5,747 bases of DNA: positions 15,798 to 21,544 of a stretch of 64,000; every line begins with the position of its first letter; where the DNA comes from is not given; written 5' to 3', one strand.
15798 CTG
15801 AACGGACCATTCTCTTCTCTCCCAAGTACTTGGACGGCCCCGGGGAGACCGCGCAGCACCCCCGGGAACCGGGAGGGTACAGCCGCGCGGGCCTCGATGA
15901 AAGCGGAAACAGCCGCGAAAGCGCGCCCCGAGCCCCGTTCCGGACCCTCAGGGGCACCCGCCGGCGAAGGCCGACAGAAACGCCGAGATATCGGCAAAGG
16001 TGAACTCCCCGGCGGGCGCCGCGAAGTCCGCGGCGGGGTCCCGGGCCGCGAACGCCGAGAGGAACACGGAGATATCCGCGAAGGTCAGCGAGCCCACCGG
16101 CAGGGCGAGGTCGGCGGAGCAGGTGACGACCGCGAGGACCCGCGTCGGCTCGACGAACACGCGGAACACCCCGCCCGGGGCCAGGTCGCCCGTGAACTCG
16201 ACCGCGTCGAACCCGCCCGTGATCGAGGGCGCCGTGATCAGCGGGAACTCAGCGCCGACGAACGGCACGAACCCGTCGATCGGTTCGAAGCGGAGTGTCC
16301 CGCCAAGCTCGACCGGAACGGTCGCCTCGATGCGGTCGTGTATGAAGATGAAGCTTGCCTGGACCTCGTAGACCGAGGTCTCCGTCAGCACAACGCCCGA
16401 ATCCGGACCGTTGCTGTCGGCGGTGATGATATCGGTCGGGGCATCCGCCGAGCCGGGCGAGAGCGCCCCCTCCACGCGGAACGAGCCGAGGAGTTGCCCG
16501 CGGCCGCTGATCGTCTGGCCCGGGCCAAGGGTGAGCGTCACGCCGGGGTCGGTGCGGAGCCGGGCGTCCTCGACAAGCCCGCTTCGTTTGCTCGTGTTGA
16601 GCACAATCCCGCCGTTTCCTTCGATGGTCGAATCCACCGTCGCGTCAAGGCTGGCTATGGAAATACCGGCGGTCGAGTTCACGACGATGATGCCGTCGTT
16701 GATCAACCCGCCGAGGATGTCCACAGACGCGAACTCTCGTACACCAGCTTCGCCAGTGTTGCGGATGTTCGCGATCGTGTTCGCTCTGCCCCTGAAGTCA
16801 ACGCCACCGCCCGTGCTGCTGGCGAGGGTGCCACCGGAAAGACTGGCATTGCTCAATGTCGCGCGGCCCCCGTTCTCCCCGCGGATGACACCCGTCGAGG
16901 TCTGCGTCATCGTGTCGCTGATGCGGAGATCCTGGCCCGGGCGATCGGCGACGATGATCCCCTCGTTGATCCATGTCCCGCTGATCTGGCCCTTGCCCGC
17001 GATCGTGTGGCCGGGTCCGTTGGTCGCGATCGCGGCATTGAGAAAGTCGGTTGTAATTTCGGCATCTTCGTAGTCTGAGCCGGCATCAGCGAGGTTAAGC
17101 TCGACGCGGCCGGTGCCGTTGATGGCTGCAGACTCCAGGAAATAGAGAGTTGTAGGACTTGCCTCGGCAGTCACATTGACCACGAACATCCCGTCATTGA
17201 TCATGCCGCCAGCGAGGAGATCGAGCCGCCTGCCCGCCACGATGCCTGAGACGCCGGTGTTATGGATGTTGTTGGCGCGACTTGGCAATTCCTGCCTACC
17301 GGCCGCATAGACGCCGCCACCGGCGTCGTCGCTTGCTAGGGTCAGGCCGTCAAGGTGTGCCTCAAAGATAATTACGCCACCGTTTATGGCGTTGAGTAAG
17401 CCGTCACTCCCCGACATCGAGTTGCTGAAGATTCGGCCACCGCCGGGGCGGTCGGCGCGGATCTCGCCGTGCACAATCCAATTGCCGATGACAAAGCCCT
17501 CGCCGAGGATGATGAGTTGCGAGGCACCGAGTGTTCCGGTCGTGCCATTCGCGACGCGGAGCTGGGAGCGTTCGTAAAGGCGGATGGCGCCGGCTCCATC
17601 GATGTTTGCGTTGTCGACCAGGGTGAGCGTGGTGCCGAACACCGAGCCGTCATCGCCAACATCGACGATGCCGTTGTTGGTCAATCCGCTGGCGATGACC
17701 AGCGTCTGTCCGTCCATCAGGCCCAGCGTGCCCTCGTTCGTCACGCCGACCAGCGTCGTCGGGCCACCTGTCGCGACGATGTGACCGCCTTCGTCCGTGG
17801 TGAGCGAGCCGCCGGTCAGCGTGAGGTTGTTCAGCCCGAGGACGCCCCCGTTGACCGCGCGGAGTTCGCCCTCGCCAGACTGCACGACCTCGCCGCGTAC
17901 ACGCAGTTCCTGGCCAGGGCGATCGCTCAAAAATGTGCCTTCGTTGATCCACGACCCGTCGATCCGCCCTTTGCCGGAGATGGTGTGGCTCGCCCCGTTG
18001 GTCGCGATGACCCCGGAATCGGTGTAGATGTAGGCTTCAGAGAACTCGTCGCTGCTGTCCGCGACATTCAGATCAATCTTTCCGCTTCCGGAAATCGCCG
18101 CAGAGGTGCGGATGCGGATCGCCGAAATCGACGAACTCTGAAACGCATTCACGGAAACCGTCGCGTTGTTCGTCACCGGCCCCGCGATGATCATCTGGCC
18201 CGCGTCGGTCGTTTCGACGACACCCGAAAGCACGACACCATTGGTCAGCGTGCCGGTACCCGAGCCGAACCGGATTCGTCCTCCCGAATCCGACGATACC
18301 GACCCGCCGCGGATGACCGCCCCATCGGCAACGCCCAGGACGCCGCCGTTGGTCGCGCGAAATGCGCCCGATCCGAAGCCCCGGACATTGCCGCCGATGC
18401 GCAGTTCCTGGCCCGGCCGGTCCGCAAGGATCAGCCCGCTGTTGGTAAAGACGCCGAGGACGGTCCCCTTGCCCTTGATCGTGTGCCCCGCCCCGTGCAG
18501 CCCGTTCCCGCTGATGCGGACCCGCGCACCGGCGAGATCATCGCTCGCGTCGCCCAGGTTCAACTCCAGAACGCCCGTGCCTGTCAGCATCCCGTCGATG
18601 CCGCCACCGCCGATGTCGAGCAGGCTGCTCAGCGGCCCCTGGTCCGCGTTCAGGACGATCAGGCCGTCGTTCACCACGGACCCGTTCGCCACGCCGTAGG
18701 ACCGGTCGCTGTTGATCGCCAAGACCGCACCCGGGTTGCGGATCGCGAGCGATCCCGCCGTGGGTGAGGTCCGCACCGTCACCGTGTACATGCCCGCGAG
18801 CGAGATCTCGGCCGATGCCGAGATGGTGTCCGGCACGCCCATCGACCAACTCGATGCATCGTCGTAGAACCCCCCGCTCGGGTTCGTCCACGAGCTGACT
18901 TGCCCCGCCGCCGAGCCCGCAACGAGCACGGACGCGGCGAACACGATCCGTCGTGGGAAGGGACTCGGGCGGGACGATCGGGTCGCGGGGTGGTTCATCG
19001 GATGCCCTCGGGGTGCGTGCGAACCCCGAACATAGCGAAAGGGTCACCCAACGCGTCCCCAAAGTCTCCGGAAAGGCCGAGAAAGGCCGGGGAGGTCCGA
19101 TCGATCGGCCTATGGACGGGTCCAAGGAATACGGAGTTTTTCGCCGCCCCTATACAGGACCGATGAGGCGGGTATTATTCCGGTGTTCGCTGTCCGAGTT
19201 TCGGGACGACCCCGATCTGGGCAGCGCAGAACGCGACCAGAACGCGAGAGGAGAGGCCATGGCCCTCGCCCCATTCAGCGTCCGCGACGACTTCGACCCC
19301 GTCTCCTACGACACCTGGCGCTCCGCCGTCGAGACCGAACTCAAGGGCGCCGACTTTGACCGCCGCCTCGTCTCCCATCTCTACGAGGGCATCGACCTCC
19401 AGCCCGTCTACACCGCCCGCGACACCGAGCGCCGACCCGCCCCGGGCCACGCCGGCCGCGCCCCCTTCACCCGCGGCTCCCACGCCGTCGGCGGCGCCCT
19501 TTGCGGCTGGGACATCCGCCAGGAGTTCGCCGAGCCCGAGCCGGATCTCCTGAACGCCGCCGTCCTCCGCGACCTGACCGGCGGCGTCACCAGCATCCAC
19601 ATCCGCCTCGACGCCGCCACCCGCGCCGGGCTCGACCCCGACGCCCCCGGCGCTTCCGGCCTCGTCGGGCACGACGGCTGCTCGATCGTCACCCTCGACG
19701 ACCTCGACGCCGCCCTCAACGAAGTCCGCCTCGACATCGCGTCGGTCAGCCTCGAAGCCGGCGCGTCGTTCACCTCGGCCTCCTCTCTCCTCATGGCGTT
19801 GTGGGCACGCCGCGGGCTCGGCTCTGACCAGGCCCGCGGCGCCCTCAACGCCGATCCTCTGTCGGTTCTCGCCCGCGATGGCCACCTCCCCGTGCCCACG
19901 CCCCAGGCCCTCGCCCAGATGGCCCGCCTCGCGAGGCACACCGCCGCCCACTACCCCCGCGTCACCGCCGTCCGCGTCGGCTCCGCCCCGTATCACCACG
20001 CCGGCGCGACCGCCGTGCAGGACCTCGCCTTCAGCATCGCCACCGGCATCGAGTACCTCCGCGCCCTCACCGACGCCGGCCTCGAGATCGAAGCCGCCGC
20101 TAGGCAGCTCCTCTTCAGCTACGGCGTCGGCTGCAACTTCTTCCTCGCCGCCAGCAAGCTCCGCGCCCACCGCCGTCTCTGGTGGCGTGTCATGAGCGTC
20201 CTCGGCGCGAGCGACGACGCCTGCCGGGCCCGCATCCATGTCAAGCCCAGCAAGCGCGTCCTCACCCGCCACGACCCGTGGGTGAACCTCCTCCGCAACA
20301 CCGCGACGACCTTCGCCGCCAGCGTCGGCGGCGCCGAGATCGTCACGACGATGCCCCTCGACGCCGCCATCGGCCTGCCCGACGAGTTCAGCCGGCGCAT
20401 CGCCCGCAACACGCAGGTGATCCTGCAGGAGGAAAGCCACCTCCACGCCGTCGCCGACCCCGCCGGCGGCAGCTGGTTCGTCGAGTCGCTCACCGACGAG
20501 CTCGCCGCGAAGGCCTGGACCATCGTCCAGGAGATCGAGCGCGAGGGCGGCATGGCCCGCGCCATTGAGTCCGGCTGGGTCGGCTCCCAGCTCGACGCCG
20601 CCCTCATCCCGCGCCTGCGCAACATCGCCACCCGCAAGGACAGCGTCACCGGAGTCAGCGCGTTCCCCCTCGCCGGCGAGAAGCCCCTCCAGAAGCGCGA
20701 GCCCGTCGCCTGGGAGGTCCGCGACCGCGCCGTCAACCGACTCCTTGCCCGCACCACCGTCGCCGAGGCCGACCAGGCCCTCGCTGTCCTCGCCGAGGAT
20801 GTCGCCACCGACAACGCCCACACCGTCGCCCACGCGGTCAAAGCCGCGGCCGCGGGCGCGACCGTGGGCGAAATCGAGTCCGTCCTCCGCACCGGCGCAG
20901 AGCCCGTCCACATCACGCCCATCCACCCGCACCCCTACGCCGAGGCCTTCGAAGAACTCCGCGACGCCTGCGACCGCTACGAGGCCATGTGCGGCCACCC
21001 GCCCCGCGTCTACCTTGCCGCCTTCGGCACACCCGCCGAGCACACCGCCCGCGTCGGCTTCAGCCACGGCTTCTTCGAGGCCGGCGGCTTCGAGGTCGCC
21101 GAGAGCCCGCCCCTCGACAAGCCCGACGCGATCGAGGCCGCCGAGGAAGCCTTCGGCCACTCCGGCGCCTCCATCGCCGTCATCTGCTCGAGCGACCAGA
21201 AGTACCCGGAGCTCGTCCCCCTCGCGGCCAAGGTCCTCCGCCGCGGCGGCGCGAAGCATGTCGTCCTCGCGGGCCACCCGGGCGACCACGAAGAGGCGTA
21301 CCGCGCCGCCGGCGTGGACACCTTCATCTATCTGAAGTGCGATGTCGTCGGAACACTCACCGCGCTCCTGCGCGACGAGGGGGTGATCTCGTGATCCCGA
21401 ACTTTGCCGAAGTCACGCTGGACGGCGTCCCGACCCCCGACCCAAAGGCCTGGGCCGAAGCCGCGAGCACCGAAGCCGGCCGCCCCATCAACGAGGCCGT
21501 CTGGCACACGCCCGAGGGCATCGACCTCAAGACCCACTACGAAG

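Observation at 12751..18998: Tandemly duplicated giant secreted proteins built from ~100-aa GKG/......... modules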

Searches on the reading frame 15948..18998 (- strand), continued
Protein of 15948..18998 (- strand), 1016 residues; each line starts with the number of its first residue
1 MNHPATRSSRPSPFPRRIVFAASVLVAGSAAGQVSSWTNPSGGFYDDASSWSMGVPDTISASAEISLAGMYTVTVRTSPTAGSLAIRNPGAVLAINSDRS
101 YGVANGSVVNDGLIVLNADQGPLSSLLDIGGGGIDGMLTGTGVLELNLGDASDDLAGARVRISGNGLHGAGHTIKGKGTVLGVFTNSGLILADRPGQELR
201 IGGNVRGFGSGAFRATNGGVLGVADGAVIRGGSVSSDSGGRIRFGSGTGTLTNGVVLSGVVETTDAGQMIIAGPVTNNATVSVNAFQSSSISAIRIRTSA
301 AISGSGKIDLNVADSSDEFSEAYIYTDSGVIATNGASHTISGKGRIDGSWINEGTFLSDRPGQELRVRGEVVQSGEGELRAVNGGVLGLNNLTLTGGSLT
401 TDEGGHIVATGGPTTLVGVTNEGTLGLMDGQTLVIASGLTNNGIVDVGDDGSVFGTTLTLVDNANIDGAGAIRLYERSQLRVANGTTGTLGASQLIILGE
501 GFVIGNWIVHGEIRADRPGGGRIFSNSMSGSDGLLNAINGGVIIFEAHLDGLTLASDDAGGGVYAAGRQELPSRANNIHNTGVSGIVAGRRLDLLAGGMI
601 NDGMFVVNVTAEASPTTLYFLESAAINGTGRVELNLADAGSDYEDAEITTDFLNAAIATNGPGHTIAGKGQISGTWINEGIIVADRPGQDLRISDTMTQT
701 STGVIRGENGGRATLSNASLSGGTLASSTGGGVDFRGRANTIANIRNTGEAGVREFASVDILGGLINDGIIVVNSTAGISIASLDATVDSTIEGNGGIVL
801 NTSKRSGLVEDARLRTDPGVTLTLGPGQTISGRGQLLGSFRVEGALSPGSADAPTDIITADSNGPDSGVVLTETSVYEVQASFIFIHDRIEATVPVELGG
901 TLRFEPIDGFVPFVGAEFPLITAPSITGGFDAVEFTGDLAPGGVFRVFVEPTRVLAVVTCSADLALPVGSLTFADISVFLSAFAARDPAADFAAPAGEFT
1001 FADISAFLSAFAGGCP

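Call 68: search_protein_families(library=ncbifam, proteins=[L006:5986-9885:+, L006:9938-12511:+, P0003, P0005, P0009, P0017], max_evalue=0.01)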
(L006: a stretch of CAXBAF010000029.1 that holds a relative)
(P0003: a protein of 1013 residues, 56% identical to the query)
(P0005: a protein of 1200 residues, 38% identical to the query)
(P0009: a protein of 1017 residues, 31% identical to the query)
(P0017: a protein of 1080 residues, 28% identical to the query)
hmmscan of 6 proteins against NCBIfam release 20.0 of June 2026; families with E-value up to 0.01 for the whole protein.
L006:5986-9885:+ (1299 aa): 1 family
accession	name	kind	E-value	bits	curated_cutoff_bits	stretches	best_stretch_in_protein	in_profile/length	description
NF041540.1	dockerin_GC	domain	3.1e-09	37.1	29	1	1242-1297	1-67/67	GC-type dockerin domain-anchored protein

L006:9938-12511:+ (857 aa): 1 family
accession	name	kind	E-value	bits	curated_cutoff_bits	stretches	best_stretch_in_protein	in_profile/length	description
NF041540.1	dockerin_GC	domain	2e-09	37.7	29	1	801-856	1-67/67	GC-type dockerin domain-anchored protein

P0003 (1013 aa): 1 family
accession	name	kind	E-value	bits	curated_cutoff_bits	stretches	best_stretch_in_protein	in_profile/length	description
NF041540.1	dockerin_GC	domain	2e-09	37.7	29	1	957-1012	1-67/67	GC-type dockerin domain-anchored protein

P0005 (1200 aa): 1 family
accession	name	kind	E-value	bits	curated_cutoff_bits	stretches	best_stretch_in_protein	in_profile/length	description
NF041540.1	dockerin_GC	domain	7.2e-09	35.9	29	1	1144-1199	1-67/67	GC-type dockerin domain-anchored protein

P0009 (1017 aa): 1 family
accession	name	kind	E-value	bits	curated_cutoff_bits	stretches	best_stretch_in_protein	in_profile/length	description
NF041540.1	dockerin_GC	domain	8.8e-10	38.8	29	1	961-1016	1-67/67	GC-type dockerin domain-anchored protein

P0017 (1080 aa): 1 family
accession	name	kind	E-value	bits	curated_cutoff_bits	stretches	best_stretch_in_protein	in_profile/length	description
NF041540.1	dockerin_GC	domain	9.4e-10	38.8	29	1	1031-1079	14-67/67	GC-type dockerin domain-anchored protein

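Call 69: search_protein_representatives(alignment_id=A1)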
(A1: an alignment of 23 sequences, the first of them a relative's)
Query: 23 sequences, 1068 profile positions. Proteins with E-value up to 0.001 (for the whole library): 52437; up to 1e-10: 16879; up to 1e-30: 3411. The best 150 are listed.
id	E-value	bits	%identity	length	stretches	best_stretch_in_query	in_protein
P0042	0.0e+00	1207.9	-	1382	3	85-875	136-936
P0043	0.0e+00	1128.2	-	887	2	345-1068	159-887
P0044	0.0e+00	1127.2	-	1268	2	233-1068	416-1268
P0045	0.0e+00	1117.9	-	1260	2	7-868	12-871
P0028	0.0e+00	1085.4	-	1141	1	3-1068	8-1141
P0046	0.0e+00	1058.9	-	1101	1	10-1068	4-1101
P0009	0.0e+00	1048.8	-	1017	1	47-1068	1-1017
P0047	0.0e+00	1038.7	-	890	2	350-1067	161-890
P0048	0.0e+00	1021.0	-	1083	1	8-1068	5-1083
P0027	0.0e+00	1019.2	-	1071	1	1-1068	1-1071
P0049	3.3e-298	1008.1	-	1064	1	8-1068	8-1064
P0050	3.7e-296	1001.3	-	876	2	9-646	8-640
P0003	1.9e-295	998.9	-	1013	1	1-1068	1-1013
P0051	1.3e-292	989.6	-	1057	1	5-1068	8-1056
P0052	1.5e-291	986.0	-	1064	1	4-1068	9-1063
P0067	3.1e-270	915.4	-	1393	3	99-1012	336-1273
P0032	5.2e-207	706.1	-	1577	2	10-845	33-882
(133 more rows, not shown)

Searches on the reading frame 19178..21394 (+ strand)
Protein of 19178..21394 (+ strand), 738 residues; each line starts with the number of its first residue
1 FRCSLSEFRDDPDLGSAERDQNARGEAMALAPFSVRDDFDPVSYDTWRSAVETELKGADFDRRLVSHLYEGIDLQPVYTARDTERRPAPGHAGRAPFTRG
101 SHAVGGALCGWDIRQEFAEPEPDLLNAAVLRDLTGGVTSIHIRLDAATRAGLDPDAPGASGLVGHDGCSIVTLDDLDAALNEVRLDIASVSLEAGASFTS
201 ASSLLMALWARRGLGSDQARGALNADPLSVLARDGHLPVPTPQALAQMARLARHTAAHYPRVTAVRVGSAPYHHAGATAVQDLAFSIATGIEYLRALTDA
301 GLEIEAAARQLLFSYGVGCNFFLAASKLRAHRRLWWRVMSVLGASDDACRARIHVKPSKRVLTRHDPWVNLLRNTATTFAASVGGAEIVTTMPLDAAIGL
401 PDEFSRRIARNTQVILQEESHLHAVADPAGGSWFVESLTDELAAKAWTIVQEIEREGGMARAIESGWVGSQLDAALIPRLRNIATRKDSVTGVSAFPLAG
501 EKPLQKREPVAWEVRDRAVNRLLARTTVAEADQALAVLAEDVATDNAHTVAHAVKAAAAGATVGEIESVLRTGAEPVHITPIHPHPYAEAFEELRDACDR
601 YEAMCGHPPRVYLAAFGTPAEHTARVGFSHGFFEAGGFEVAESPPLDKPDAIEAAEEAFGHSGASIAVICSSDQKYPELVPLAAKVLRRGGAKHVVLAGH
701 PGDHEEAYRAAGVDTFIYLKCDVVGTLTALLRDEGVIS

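Call 40: search_protein_families(library=pfam, proteins=[window:19178-21394:+], max_evalue=0.001)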
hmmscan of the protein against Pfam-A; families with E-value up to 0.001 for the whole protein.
window:19178-21394:+ (738 aa): 1 family
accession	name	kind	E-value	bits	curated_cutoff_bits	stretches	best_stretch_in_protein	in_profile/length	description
PF01642.28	MM_CoA_mutase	-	1.4e-143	479.6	22.1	1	69-572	3-509/512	Methylmalonyl-CoA mutase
